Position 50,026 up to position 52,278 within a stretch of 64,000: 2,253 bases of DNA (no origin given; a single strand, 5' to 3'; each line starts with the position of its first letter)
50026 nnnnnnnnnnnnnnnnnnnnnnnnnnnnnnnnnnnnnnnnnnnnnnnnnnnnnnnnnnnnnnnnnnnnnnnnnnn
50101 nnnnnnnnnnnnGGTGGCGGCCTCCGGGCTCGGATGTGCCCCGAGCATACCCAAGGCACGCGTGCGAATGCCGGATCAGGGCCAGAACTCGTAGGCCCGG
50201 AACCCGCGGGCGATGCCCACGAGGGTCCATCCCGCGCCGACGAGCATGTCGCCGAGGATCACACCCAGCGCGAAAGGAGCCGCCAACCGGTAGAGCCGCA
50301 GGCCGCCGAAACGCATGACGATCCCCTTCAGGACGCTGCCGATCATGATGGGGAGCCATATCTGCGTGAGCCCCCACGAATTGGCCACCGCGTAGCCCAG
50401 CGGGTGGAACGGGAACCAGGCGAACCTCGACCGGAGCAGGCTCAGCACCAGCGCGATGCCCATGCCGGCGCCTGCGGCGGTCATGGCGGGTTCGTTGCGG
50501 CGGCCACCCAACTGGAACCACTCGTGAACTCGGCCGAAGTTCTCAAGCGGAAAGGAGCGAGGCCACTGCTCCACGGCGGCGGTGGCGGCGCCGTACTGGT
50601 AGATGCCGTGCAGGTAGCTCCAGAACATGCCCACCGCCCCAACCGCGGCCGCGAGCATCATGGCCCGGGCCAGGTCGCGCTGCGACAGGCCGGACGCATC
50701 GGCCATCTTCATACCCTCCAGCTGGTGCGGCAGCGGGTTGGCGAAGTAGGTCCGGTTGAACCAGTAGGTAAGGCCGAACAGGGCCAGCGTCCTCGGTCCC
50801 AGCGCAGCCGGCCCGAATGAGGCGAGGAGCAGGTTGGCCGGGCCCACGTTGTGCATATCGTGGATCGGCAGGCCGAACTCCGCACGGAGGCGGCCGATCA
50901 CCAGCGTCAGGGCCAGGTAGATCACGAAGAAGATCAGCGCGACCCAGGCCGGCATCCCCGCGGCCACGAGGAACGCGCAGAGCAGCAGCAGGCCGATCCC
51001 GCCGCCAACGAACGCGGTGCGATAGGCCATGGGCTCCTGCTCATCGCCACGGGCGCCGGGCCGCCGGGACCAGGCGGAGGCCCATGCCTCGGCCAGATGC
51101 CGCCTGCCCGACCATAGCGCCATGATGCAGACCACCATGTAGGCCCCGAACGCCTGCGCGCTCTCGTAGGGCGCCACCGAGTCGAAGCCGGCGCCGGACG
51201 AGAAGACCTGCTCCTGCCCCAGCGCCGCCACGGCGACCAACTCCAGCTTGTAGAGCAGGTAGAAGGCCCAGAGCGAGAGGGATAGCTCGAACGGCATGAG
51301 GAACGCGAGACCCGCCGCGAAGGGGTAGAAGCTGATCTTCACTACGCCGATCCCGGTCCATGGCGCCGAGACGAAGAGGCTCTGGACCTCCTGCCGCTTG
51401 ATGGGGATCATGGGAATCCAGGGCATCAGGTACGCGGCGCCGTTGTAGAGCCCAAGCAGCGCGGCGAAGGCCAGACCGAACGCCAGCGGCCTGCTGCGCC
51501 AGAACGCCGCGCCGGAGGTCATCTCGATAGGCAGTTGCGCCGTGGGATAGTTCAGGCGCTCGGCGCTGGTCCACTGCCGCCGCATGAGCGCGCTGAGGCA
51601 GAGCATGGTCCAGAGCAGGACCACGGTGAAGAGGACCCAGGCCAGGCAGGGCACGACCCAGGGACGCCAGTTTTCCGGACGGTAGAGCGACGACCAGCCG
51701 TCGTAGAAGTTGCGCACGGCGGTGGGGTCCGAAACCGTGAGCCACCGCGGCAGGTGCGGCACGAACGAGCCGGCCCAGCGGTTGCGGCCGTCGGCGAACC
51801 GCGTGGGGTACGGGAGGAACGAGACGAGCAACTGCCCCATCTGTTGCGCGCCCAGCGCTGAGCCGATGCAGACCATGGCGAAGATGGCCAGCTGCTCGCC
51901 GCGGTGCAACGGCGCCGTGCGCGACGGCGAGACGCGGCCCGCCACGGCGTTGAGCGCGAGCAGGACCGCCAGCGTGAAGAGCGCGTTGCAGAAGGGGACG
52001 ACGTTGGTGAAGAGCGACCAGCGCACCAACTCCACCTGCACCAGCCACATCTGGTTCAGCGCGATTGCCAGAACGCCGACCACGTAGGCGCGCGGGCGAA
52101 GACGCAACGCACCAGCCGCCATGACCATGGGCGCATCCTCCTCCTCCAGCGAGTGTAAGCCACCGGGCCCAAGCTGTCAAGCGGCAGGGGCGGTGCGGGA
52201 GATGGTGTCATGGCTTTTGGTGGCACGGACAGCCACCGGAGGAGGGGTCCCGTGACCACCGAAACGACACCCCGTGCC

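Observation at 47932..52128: Second membrane-protein paralog paired with a cytoplasmic GH-like enzyme: candidate importer/hydrolase unit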

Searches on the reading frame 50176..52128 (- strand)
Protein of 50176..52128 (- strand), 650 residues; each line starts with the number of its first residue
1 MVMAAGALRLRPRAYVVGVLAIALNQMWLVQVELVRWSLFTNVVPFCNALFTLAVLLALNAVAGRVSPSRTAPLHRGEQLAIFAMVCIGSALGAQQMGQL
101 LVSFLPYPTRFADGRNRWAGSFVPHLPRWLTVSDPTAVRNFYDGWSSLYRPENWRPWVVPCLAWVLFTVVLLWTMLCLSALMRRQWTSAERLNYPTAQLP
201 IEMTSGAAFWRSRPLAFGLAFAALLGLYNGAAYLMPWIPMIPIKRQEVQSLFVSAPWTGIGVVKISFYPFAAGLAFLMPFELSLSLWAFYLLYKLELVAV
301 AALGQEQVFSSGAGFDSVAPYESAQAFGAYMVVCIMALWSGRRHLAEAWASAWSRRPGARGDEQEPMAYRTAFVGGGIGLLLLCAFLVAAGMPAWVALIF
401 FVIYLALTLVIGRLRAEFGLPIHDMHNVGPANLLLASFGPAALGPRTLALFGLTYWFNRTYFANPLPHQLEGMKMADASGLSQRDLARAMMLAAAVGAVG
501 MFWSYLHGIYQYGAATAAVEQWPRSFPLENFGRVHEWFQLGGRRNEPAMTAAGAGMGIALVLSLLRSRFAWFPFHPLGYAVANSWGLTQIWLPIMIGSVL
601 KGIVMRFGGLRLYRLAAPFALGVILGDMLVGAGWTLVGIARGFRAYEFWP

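Call 7: search_protein_families(library=pfam, proteins=[window:50176-52128:-], max_evalue=1)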
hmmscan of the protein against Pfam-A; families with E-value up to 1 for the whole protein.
window:50176-52128:- (650 aa): 2 families
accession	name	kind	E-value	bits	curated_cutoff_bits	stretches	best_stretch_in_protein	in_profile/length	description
PF20581.3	DUF6785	-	2.3e-140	468.9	25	1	11-513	1-498/498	Family of unknown function (DUF6785)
PF20580.3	DUF6784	-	1.3e-30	106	26.4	1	550-650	2-101/101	Domain of unknown function (DUF6784)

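Call 8: search_protein_families(library=ncbifam, proteins=[window:50176-52128:-], max_evalue=1)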
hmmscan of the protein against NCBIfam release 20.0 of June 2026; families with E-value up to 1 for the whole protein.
window:50176-52128:- (650 aa): 0 families

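Call 15: find_homologous_proteins(query=window:50176-52128:-)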
Query window:50176-52128:- (650 aa): 50 proteins with E <= 0.001 among 8000 candidates.
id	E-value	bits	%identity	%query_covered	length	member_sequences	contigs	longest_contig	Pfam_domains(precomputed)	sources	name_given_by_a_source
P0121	0.0e+0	1450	99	100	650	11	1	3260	PF20580.4,PF20581.4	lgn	-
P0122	1.1e-268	912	64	99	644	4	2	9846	PF20580.4,PF20581.4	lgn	-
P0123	4.3e-264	896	63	98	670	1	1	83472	PF20580.4,PF20581.4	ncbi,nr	ncbi:MAG: hypothetical protein IT208_10580 [Chthonomonadales bacterium]|nr:hypothetical protein [Cht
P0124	1.8e-262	891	61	100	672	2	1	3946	PF20580.4,PF20581.4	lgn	-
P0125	4.7e-255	867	60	98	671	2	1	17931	PF20580.4,PF20581.4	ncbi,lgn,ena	-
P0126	1.9e-253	861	61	99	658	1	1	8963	PF20580.4,PF20581.4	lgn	-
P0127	2.5e-252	858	62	99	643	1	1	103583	PF20580.4,PF20581.4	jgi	jgi:hypothetical protein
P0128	4.3e-247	840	60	99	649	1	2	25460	PF20580.4,PF20581.4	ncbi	-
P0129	2.1e-246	838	60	99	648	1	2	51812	PF20580.4,PF20581.4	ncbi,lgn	-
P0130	2.4e-246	838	59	99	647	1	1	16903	PF20580.4,PF20581.4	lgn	-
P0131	5.4e-246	837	60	99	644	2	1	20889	PF20580.4,PF20581.4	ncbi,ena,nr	ncbi:MAG: hypothetical protein GX446_12335 [Chthonomonadales bacterium]|nr:hypothetical protein [Cht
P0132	4.1e-245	834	59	99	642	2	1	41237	PF20580.4,PF20581.4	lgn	-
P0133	1.8e-243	828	58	99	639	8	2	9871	PF20580.4,PF20581.4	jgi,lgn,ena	-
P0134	4.9e-243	827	60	99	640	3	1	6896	PF20580.4,PF20581.4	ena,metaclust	metaclust:\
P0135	1.6e-239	815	59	99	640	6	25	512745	PF20580.4,PF20581.4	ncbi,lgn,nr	ncbi:MAG: hypothetical protein HUU17_09560 [Chthonomonadales bacterium]|nr:hypothetical protein [Cht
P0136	5.3e-239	814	59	99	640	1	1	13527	PF20580.4,PF20581.4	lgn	-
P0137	7.3e-239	813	58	99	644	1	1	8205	PF20580.4,PF20581.4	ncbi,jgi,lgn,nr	ncbi:MAG: hypothetical protein FJX72_11240 [Armatimonadetes bacterium]|nr:hypothetical protein [Arma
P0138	9.8e-229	780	58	97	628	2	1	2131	PF20580.4,PF20581.4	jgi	jgi:hypothetical protein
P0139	1.4e-227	776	54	99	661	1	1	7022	PF20580.4,PF20581.4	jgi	jgi:hypothetical protein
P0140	2.3e-222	759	54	99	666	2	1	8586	PF20580.4,PF20581.4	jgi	-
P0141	3.3e-215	735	53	99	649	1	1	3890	PF20580.4,PF20581.4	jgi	jgi:hypothetical protein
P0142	4.3e-214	731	52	99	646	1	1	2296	PF20580.4,PF20581.4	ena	-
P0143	1.5e-206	706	51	99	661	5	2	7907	PF20580.4,PF20581.4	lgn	-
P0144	1.9e-186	640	48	98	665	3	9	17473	PF20580.4,PF20581.4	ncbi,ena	-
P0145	1.5e-169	584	47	97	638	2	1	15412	PF20580.4,PF20581.4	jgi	-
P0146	5.4e-164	566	60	69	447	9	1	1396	PF20580.4,PF20581.4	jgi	-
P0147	1.7e-162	561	43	99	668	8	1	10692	PF20580.4,PF20581.4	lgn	-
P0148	1.1e-161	558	42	99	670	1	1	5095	PF20580.4,PF20581.4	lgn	-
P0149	2.9e-158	547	42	99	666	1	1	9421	PF20580.4,PF20581.4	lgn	-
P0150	8.5e-155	535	44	99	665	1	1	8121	PF20580.4,PF20581.4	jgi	jgi:hypothetical protein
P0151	1.1e-147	512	42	99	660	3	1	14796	PF20580.4,PF20581.4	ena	-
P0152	6.9e-142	493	42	99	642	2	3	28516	PF20580.4,PF20581.4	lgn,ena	-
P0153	1.4e-141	492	42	96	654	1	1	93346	PF20580.4,PF20581.4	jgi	-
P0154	6.7e-139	483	51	69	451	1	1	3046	PF20580.4,PF20581.4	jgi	jgi:hypothetical protein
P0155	3.6e-138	480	39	98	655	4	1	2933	PF20580.4,PF20581.4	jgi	jgi:hypothetical protein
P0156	6.8e-138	479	38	100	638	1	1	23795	PF20580.4,PF20581.4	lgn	-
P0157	2.2e-129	451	40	98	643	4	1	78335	PF20580.4,PF20581.4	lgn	-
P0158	4.2e-124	434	38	96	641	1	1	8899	PF20580.4,PF20581.4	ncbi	-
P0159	6.4e-124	433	39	98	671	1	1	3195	PF20580.4,PF20581.4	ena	-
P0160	1.4e-123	432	39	99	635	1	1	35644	PF20580.4,PF20581.4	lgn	-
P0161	1.4e-119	419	37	98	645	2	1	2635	PF20580.4,PF20581.4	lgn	-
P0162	1.3e-112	396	36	98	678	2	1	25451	PF20580.4,PF20581.4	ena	-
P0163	1.2e-108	383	35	98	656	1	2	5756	PF20580.4,PF20581.4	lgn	-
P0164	1.3e-103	366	35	96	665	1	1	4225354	PF20580.4,PF20581.4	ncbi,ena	-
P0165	1.5e-94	336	36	96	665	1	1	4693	PF20580.4,PF20581.4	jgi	jgi:Family of unknown function (DUF6785)/Domain of unknown function (DUF6784)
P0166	9.9e-93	330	34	98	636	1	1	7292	PF20580.4,PF20581.4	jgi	jgi:hypothetical protein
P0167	4.9e-90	321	34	97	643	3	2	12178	PF20580.4,PF20581.4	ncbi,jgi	-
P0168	1.0e-77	281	32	98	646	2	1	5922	PF20580.4,PF20581.4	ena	-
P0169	2.6e-77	279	31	92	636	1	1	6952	PF20580.4,PF20581.4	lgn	-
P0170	1.0e-48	185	31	92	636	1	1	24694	PF20580.4,PF20581.4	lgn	-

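Call 19: find_encoding_contigs(protein=P0135, flank=8000, max_places=3)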
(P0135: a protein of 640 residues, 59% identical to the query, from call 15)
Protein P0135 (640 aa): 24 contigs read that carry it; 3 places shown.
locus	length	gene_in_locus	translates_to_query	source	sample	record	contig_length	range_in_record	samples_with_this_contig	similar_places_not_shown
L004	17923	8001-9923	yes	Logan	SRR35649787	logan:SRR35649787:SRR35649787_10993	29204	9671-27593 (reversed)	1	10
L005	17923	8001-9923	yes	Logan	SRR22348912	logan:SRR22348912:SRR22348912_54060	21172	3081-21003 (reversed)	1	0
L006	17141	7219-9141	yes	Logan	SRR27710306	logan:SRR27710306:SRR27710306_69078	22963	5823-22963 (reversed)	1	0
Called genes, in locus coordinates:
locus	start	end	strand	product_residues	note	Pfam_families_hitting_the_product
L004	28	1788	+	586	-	-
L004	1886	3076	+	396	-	PF01264:Chorismate_synt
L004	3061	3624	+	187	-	PF13671:AAA_33 (faint), PF01202:SKI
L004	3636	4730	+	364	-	PF00465:Fe-ADH, PF13685:Fe-ADH_2, PF01761:DHQ_synthase, PF24621:DHQS_C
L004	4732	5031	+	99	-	-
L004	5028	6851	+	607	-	PF00069:Pkinase, PF01636:APH (faint), PF03109:ABC1 (faint), PF07714:PK_Tyr_Ser-Thr, PF03793:PASTA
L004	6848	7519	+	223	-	PF00834:Ribul_P_3_epim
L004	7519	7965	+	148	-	-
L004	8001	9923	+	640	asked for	PF20581:DUF6785, PF20580:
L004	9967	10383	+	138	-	PF01894:YjbQ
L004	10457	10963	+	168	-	PF01641:SelR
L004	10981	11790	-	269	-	PF00149:Metallophos, PF12850:Metallophos_2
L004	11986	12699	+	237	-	-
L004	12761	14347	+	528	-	PF10509:GalKase_gal_bdg, PF00288:GHMP_kinases_N, PF08544:GHMP_kinases_C (weak)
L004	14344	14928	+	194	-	PF04542:Sigma70_r2 (weak), PF04545:Sigma70_r4 (faint)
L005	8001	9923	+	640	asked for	PF20581:DUF6785, PF20580:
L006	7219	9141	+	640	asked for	PF20581:DUF6785, PF20580:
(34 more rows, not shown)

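Call 21: search_solved_structures(query=window:50176-52128:-, max_evalue=10)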
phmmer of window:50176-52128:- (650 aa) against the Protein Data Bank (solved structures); distinct sequences matched with E-value up to 10: 7.
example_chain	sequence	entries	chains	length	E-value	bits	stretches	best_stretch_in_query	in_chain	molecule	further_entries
7rch_A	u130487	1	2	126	0.22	13.4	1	8-90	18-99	Non-structural protein 1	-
3p38_A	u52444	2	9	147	0.3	12.9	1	8-90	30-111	Nonstructural protein 1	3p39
3p31_A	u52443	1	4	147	0.4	12.5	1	8-90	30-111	Nonstructural protein 1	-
3m5r_A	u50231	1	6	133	0.44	12.3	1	8-89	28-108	Nonstructural protein 1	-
3f5t_A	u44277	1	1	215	1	11.2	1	8-90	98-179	Nonstructural protein 1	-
6o01_A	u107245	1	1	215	1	11.2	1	8-90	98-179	Non-structural protein 1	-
6dgk_A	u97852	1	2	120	2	10.2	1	8-90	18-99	Non-structural protein 1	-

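Call 27: find_related_loci(query=A2, collection=genome_contigs, flank=10000)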
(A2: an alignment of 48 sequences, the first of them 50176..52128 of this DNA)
Query A2 (650 aa) in genome_contigs; peptide patterns used: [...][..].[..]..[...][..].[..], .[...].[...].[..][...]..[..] (x = any residue, [..] = any of these).
599 stretches matched a pattern (row limit reached: there are more); 511 encode a relative of the query (tblastn E <= 1e-3); the best 80 are kept; 80 distinct loci.
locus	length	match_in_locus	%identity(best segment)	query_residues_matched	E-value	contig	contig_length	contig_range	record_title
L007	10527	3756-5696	53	2-650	0e+0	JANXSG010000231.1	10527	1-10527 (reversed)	MAG: Chthonomonadaceae bacterium isolate 336R_metabat_9 336R_k141_2627096, whole genome shotgun sequence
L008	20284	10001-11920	46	10-650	0e+0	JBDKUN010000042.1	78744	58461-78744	MAG: Armatimonadota bacterium isolate 8_bin.138 c_000001122235, whole genome shotgun sequence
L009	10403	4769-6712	41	3-650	1e-152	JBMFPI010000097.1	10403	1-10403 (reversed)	MAG: Armatimonadota bacterium isolate KM4338-59 NODE_97_length_10403_cov_3.267868, whole genome shotgun sequence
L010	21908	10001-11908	41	13-650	7e-151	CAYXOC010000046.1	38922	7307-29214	MAG TPA_asm: uncultured bacterium isolate binchicken_co152_100 genome assembly, contig: NODE_1226_length_38922_cov_15.32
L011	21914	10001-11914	40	6-650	2e-145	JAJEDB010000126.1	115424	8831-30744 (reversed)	MAG: Candidatus Poribacteria bacterium isolate jk18xAbins.50 k141_74582, whole genome shotgun sequence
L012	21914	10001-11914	40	6-650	2e-145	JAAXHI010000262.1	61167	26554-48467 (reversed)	MAG: Candidatus Poribacteria bacterium isolate Plut_88885 unfiltered_Plut_88885_genomic_contig_150518, whole genome shot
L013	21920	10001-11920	38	9-650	2e-145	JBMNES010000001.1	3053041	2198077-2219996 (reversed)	MAG: Armatimonadota bacterium isolate SBF912LR0HQ0044 contig_28947, whole genome shotgun sequence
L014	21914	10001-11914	39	6-650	2e-144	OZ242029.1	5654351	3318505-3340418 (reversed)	MAG: Candidatus Poribacteria bacterium isolate e47116a6-1c5e-4b36-9515-22f207f5838d genome assembly, chromosome: 1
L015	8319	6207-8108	40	10-650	9e-152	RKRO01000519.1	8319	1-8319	MAG: Candidatus Poribacteria bacterium isolate PNGco_C_bin3 scaffold_1624, whole genome shotgun sequence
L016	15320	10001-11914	36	10-650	2e-138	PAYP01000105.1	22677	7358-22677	MAG: Candidatus Poribacteria bacterium isolate SAT10 254679, whole genome shotgun sequence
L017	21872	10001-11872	37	13-649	3e-137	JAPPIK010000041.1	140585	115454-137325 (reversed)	MAG: Candidatus Poribacteria bacterium isolate RHO2_bin_20 NODE_182_length_140585_cov_37.763346, whole genome shotgun se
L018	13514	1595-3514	42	9-650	2e-154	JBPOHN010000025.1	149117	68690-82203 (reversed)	MAG: Armatimonadota bacterium isolate MAG_188 c_000000311658, whole genome shotgun sequence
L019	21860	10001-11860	37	25-648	1e-135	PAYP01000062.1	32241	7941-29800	MAG: Candidatus Poribacteria bacterium isolate SAT10 249685, whole genome shotgun sequence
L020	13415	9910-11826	38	10-650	3e-135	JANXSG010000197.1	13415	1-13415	MAG: Chthonomonadaceae bacterium isolate 336R_metabat_9 336R_k141_2519923, whole genome shotgun sequence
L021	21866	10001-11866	37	13-648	1e-133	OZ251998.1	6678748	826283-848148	MAG: Candidatus Poribacteria bacterium isolate 8f110123-501e-42ad-9d55-583bbc997c7d genome assembly, chromosome: 1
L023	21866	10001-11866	37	13-648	8e-134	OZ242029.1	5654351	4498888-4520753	MAG: Candidatus Poribacteria bacterium isolate e47116a6-1c5e-4b36-9515-22f207f5838d genome assembly, chromosome: 1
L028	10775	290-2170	36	13-650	8e-133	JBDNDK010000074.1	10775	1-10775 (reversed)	MAG: Armatimonadota bacterium isolate RM_bin9_OCT21 C74, whole genome shotgun sequence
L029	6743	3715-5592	39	13-650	7e-133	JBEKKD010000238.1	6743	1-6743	MAG: Armatimonadota bacterium isolate SPRUCE 339 SPRUCE_339_238, whole genome shotgun sequence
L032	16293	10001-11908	38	7-649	9e-130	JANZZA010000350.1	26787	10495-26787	MAG: Armatimonadota bacterium isolate SKW107 k141_435037, whole genome shotgun sequence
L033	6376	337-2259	39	4-649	2e-129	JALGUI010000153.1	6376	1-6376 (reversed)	MAG: Candidatus Zipacnadia bacterium isolate Meg22_1214_Bin_164 Meg22_1214_Bin_164_scaffold_52388, whole genome shotgun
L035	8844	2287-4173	37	13-650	2e-128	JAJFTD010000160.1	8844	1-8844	MAG: bacterium isolate bin.10 k141_1112825, whole genome shotgun sequence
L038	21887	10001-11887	36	10-649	2e-127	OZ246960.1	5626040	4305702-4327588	MAG: Candidatus Poribacteria bacterium isolate 0ebab745-6bcd-42b0-bac1-d05ba6febf80 genome assembly, chromosome: 1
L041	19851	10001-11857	37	9-648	1e-126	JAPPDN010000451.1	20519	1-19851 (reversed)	MAG: Candidatus Poribacteria bacterium isolate IRC4_bin_27 NODE_1701_length_20519_cov_5.24394, whole genome shotgun sequ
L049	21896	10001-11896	37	9-647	3e-124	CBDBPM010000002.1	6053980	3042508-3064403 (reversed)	MAG: Candidatus Poribacteria bacterium isolate 2ce76e30-9b7a-4682-b141-86baa08e5e2a genome assembly, contig: contig_2, w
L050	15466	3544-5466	37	3-650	3e-124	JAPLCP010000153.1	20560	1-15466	MAG: Armatimonadota bacterium isolate LacPavin_0818_WC50_MAG_59_12 LacPavin_0818_WC50_scaffold_67082, whole genome shotg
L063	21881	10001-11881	36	16-650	3e-121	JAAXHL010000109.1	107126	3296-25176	MAG: Candidatus Poribacteria bacterium isolate Plut_88888 unfiltered_Plut_88888_genomic_contig_254361, whole genome shot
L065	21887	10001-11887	34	13-649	5e-121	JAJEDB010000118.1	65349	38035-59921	MAG: Candidatus Poribacteria bacterium isolate jk18xAbins.50 k141_377895, whole genome shotgun sequence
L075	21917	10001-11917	37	8-648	7e-120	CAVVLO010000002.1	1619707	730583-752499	MAG: uncultured Armatimonadia bacterium isolate MFD04716.bin.2.274 genome assembly, contig: contig_12961, whole genome s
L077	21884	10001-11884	35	13-649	7e-120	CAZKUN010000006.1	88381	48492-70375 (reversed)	MAG TPA_asm: uncultured Armatimonadia bacterium isolate SRP308112_co1_172 genome assembly, contig: NODE_167_length_88381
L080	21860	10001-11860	37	19-650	9e-120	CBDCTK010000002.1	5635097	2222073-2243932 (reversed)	MAG: Candidatus Poribacteria bacterium isolate 5e1f03a3-4ce1-415a-a4c9-4ecbe52226bd genome assembly, contig: contig_2, w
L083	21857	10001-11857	36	19-649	1e-118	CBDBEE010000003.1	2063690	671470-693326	MAG: Candidatus Poribacteria bacterium isolate 9eb15a66-94a6-4ca6-bf90-476f30333b94 genome assembly, contig: contig_3, w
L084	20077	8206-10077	37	13-649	9e-119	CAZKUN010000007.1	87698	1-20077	MAG TPA_asm: uncultured Armatimonadia bacterium isolate SRP308112_co1_172 genome assembly, contig: NODE_173_length_87698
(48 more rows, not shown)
